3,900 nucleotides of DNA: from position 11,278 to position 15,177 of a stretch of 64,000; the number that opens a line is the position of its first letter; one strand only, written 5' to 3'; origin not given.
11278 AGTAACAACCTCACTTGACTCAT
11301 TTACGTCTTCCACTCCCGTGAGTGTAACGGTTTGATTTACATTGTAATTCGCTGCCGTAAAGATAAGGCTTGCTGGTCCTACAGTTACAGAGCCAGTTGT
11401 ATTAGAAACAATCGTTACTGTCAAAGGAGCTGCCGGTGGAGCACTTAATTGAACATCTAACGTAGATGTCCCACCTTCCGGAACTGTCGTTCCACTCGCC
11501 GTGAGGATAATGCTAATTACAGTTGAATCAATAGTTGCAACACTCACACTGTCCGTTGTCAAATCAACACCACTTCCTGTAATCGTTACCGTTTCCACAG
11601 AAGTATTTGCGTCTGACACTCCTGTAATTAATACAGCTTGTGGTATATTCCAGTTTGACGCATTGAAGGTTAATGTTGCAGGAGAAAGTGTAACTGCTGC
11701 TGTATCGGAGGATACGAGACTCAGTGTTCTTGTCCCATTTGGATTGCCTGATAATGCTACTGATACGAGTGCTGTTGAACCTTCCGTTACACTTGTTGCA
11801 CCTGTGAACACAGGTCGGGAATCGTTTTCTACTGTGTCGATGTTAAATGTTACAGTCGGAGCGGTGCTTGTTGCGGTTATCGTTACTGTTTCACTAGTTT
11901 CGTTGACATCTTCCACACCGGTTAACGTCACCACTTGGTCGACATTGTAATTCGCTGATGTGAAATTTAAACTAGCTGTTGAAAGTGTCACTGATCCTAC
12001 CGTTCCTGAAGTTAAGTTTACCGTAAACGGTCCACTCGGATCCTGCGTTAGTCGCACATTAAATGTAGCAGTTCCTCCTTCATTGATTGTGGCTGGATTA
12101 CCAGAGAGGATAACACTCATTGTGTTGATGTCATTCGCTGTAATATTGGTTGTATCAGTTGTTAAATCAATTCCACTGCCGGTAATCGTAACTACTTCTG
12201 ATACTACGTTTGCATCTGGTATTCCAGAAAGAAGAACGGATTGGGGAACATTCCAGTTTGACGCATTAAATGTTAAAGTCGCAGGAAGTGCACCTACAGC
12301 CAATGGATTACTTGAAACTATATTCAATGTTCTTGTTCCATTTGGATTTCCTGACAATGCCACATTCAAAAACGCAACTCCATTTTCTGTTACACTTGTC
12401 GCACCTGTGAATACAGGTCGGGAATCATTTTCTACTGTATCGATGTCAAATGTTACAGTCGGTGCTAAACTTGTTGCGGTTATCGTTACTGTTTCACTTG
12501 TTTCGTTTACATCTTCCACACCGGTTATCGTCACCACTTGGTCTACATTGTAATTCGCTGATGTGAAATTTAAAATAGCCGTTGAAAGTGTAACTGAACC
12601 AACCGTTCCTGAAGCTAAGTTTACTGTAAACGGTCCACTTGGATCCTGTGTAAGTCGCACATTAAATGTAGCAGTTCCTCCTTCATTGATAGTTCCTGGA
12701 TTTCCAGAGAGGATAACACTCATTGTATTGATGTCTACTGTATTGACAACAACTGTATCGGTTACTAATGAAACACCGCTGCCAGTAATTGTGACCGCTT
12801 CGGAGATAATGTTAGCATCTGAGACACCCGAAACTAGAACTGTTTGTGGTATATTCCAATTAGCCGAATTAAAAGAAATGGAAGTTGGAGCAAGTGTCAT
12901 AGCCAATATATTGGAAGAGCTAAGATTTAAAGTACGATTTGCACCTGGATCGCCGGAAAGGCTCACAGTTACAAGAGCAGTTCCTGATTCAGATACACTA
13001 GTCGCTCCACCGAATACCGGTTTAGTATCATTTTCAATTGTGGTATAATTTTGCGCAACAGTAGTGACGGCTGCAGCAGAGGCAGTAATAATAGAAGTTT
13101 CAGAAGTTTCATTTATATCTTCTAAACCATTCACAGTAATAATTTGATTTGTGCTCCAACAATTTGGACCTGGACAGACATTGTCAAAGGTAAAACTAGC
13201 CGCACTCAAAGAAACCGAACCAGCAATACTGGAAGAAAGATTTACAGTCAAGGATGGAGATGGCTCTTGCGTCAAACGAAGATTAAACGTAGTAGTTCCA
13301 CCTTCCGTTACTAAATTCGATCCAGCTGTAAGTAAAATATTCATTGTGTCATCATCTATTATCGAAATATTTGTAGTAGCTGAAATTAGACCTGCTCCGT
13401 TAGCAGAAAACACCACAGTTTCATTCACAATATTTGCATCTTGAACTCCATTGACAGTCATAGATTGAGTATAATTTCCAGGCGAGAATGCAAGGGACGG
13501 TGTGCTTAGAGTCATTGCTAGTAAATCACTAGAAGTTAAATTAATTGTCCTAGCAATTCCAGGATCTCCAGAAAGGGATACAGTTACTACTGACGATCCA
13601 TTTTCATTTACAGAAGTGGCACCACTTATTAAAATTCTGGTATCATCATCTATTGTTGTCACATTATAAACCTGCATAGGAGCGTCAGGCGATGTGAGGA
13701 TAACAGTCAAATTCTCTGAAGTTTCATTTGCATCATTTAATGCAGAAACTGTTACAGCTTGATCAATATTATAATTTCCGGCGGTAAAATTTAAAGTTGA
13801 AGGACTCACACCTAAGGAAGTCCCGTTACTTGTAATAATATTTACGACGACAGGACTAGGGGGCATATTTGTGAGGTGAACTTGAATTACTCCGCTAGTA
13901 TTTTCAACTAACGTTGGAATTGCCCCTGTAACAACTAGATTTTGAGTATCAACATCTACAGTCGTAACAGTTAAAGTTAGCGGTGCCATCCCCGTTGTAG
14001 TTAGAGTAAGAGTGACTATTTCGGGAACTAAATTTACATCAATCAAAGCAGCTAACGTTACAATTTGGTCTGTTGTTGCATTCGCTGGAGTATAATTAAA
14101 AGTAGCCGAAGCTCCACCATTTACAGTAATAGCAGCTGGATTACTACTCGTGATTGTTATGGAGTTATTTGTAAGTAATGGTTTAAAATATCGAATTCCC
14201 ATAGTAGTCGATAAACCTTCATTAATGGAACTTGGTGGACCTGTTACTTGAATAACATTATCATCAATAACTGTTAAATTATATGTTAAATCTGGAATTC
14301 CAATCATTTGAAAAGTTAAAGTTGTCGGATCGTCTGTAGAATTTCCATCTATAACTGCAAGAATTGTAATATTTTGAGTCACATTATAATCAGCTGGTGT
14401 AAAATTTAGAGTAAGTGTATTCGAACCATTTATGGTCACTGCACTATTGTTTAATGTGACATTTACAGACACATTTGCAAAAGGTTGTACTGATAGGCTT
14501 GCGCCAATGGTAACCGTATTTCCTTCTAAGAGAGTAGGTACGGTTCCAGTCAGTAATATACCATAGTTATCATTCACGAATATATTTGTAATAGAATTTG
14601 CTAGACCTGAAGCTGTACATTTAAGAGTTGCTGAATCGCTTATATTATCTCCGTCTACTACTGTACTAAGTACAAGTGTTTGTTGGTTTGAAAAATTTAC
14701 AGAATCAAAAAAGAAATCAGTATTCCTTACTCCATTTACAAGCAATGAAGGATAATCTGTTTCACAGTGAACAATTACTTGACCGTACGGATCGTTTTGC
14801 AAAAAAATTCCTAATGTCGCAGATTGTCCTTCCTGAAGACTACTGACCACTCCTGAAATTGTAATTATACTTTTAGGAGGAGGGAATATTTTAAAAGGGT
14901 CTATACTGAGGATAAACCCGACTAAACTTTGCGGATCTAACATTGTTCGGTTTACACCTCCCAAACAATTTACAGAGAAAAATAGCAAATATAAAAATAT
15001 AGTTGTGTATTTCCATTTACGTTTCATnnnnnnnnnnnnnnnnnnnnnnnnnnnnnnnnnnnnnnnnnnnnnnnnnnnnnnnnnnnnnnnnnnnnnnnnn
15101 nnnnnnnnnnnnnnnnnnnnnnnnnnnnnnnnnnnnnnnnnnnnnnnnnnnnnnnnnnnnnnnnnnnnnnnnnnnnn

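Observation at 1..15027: Giant (>15 kb, >5000 codons in window) tandem-repeat surface-protein gene with near-identical 603-nt units and kb-scale higher-order duplications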

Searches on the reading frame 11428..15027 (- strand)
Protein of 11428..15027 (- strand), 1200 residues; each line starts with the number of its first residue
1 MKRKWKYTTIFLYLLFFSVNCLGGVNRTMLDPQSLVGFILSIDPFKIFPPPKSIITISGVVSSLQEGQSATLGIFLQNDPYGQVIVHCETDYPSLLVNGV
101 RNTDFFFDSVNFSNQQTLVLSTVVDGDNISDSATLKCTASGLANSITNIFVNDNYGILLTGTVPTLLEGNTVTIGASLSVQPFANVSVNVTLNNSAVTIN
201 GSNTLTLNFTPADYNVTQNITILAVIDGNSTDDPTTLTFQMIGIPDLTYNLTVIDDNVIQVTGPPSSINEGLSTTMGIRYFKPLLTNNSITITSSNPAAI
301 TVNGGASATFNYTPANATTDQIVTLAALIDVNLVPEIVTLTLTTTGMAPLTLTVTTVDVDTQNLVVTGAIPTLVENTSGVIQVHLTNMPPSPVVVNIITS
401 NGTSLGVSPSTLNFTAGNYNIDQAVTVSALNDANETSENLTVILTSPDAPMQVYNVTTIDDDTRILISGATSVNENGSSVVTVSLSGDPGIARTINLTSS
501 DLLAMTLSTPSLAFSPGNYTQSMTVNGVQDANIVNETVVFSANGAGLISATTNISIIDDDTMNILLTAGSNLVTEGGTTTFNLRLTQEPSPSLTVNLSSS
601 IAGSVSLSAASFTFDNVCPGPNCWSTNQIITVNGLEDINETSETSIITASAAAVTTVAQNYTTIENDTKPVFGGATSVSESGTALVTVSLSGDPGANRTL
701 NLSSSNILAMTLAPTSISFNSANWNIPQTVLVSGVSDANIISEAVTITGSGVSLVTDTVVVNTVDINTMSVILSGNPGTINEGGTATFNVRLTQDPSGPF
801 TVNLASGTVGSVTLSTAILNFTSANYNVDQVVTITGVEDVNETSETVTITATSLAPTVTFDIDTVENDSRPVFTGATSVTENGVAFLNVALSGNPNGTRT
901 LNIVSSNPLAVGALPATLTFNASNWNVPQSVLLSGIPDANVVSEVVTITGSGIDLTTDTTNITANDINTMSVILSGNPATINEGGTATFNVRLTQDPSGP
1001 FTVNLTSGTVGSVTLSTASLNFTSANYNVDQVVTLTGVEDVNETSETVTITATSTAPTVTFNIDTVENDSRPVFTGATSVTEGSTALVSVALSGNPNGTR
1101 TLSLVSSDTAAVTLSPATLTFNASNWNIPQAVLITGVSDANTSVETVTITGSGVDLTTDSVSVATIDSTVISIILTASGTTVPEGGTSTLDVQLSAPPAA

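Call 7: search_protein_families(library=pfam, proteins=[window:11428-15027:-], max_evalue=0.1)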
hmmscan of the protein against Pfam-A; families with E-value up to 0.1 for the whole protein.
window:11428-15027:- (1200 aa): 5 families
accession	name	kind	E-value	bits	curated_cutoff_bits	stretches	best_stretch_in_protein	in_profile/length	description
PF20579.4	LapA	-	4.2e-05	24.3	27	2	970-1010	3-42/99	LapA domain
PF06722.18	EryCIII-like_C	-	0.00022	21.6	31.7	0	1117-1174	57-113/145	Erythromycin biosynthesis protein CIII-like, C-terminal domain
PF24016.2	DUF7330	-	0.00054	20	27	0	1019-1085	43-107/187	Domain of unknown function (DUF7330)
PF05971.18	Methyltransf_10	-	0.034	13.9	23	0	891-938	33-81/299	RNA methyltransferase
PF17766.7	fn3_6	-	0.04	14.5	26.4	0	394-437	36-79/99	Fibronectin type-III domain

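Call 8: search_protein_families(library=ncbifam, proteins=[window:11428-15027:-], max_evalue=0.1)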
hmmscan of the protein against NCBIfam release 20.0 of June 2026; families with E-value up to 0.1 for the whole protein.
window:11428-15027:- (1200 aa): 1 family
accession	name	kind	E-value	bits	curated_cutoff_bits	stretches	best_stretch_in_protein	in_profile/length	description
NF005747.0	PRK07571.1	equivalog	0.018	14.7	224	0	784-866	74-154/173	bidirectional hydrogenase complex protein HoxE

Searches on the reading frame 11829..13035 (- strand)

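Call 16: search_solved_structures(query=window:11829-13035:-, max_evalue=10, show_alignments=2)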
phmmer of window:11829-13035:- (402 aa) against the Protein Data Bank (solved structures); distinct sequences matched with E-value up to 10: 1.
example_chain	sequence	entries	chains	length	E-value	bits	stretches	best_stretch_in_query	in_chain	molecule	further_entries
1l7y_A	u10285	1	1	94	0.15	14.3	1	110-166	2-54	HYPOTHETICAL PROTEIN ZK652.3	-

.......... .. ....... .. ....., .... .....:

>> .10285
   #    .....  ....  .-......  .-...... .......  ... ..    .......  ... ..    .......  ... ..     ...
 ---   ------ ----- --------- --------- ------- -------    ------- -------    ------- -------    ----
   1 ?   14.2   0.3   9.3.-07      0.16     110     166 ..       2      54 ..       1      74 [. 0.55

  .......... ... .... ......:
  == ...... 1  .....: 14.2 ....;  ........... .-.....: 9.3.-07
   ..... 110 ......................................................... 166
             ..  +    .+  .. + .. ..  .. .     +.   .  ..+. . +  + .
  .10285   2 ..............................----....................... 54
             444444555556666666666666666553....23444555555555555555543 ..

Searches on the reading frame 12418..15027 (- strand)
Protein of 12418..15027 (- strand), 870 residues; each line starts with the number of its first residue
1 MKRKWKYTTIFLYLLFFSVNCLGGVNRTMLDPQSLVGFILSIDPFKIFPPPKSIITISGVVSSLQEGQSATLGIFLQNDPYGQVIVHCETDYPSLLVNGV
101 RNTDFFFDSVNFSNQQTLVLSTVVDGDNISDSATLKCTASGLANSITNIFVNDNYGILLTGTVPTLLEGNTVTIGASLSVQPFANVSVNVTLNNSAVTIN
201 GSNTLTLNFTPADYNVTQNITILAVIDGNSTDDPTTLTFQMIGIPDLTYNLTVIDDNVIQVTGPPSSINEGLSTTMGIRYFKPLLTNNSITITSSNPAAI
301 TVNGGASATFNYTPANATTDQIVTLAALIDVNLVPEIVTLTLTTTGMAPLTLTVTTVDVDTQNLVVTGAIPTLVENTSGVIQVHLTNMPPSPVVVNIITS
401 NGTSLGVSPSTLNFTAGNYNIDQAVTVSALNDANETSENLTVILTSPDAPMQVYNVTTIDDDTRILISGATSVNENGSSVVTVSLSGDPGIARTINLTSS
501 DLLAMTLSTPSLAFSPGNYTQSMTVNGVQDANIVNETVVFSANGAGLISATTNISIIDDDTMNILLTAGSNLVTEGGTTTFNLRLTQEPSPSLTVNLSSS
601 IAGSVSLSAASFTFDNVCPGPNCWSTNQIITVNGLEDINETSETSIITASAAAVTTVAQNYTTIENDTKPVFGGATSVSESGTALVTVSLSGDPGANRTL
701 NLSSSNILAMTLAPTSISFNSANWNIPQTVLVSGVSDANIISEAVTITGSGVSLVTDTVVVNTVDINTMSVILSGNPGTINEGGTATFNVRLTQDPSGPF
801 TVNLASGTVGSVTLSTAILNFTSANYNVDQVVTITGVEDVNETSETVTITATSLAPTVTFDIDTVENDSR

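Call 15: find_homologous_proteins(query=window:12418-15027:-)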
Query window:12418-15027:- (870 aa): 43 proteins with E <= 0.001 among 8000 candidates.
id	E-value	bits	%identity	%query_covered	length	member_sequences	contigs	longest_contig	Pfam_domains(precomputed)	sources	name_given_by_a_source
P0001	0.0e+0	1575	70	100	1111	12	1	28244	PF13927.13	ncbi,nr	ncbi:MAG TPA: hypothetical protein PKC94_24320, partial [Leptospiraceae bacterium]|nr:hypothetical p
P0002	0.0e+0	1315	75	99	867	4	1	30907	-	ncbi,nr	ncbi:MAG: hypothetical protein KBA66_13975, partial [Leptospiraceae bacterium]|nr:hypothetical prote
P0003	2.3e-229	782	41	71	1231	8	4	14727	PF06722.19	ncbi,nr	ncbi:MAG TPA: hypothetical protein PK079_24190, partial [Leptospiraceae bacterium]|nr:hypothetical p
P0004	5.4e-212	724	37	82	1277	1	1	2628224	PF07603.18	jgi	jgi:hypothetical protein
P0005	8.8e-195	667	51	75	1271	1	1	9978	-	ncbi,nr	ncbi:MAG: hypothetical protein KDK36_03375 [Leptospiraceae bacterium]|nr:hypothetical protein [Lepto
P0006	6.9e-183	628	40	94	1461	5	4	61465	PF07603.18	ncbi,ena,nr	ncbi:MAG: DUF1566 domain-containing protein [Leptospiraceae bacterium]|nr:DUF1566 domain-containing 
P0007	4.1e-177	609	43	99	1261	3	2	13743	-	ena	-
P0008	1.3e-168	581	38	94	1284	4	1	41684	PF07603.18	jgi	jgi:hypothetical protein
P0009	7.5e-156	539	43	84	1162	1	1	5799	-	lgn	-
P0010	5.2e-149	516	33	92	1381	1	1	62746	PF17766.8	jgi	jgi:hypothetical protein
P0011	1.1e-141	492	31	91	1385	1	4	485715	-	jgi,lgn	jgi:hypothetical protein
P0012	1.1e-127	445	32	91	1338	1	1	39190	-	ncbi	-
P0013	2.8e-118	414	44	70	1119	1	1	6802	PF07603.18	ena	-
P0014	1.8e-87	312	46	48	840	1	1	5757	-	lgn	-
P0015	5.5e-86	308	40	53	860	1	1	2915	-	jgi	jgi:hypothetical protein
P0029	2.1e-26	111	26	63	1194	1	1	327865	PF03160.21,PF02368.25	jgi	jgi:large repetitive protein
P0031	4.2e-18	83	29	44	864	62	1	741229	PF03160.21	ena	-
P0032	4.7e-18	83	29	37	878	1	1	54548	PF17963.8,PF17892.8,PF03160.21,PF17803.8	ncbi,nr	ncbi:MAG TPA: cadherin-like domain-containing protein, partial [Tenuifilaceae bacterium]|nr:cadherin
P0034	2.0e-16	78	30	48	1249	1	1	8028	PF03160.21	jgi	-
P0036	7.1e-13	66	36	22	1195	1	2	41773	PF03160.21,PF07995.18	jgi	jgi:glucose/arabinose dehydrogenase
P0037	2.1e-11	61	28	56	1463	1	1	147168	PF03160.21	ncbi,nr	ncbi:MAG: Calx-beta domain-containing protein [Leptospiraceae bacterium]|nr:Calx-beta domain-contain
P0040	1.9e-8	51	28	50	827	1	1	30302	PF03160.21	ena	-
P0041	2.1e-8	51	31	21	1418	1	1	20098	PF03160.21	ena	-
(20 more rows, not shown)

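Call 35: find_encoding_contigs(protein=P0005, flank=8000, max_places=3)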
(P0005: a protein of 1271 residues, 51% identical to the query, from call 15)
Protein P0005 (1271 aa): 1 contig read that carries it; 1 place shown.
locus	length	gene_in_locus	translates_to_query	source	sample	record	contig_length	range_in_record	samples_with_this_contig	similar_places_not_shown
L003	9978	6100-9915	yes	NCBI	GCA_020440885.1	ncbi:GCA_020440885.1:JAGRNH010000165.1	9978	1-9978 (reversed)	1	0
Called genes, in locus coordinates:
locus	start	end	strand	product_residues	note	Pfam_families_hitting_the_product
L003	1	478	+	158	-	PF00106:adh_short, PF13561:adh_short_C2, PF23441:SDR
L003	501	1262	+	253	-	PF00481:PP2C (weak), PF13672:PP2C_2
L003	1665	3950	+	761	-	PF00390:malic, PF03949:Malic_M, PF01515:PTA_PTB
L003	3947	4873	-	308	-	PF04960:Glutaminase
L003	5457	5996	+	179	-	-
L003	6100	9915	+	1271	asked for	-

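Call 36: search_protein_families(library=pfam, proteins=[P0005, P0003, P0007, P0009], max_evalue=0.01)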
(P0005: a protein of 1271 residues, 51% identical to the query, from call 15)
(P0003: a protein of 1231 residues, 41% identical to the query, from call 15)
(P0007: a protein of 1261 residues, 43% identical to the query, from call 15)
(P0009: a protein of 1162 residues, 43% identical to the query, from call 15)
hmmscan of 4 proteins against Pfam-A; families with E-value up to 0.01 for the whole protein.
P0005 (1271 aa): 1 family
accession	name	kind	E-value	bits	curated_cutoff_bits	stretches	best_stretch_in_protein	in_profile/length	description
PF20579.4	LapA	-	0.00012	22.8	27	1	349-441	1-93/99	LapA domain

P0003 (1231 aa): 3 families
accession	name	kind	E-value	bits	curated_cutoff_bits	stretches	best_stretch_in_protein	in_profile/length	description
PF06722.18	EryCIII-like_C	-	1.7e-07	31.8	31.7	0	475-554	62-136/145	Erythromycin biosynthesis protein CIII-like, C-terminal domain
PF07679.22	I-set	-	0.0014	19.1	23.7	0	114-140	5-31/90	Immunoglobulin I-set domain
PF13927.12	Ig_3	-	0.0026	18.6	30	0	526-581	4-66/78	Immunoglobulin domain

P0007 (1261 aa): 1 family
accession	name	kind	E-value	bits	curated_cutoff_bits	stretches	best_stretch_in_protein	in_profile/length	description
PF20579.4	LapA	-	0.0052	17.6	27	1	559-613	1-55/99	LapA domain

P0009 (1162 aa): 0 families

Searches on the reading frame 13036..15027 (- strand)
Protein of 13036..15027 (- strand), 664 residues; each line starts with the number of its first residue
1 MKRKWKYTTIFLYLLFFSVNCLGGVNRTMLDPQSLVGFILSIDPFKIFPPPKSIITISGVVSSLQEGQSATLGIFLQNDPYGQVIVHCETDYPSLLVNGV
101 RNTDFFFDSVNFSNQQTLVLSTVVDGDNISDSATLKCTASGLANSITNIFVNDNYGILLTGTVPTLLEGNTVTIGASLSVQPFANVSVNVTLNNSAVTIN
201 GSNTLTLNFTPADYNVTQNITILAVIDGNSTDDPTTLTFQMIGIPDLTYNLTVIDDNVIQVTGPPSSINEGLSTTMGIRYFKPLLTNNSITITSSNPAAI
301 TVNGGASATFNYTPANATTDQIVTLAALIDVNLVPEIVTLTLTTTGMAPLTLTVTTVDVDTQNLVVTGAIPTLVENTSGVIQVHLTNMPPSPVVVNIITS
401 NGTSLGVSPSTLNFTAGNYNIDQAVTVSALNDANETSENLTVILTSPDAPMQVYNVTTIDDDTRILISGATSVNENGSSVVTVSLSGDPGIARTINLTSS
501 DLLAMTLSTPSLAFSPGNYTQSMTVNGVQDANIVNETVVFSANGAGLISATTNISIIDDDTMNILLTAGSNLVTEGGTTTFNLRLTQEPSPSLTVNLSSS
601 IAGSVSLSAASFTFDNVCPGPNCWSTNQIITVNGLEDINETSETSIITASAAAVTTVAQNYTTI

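Call 23: find_related_loci(query=window:13036-15027:-, collection=genome_contigs, flank=10000)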
Query window:13036-15027:- (664 aa) in genome_contigs; peptide patterns used: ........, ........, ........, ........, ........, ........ (x = any residue, [..] = any of these).
53 stretches matched a pattern; 2 encode a relative of the query (tblastn E <= 1e-3); 2 distinct loci.
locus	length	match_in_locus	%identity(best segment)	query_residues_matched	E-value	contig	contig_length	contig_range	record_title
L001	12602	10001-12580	75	1-664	0e+0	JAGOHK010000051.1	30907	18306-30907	MAG: Leptospiraceae bacterium isolate Go_SlAct_bin_98 Go_SlAct_4755_length_30907_cov_10.941488, whole genome shotgun seq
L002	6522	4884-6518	71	1-652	0e+0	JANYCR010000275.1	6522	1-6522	MAG: Leptospiraceae bacterium isolate 336R_metabinner_194_sub 336R_k141_1224981, whole genome shotgun sequence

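Call 42: find_related_loci(query=window:13036-15027:-, collection=metagenome_contigs, flank=10000)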
Query window:13036-15027:- (664 aa) in metagenome_contigs; peptide patterns used: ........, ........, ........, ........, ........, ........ (x = any residue, [..] = any of these).
101 stretches matched a pattern; 2 encode a relative of the query (tblastn E <= 1e-3); 2 distinct loci.
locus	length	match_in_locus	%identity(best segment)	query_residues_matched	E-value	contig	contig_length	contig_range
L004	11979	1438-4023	72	1-664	0e+0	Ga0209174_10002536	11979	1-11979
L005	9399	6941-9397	72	1-664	0e+0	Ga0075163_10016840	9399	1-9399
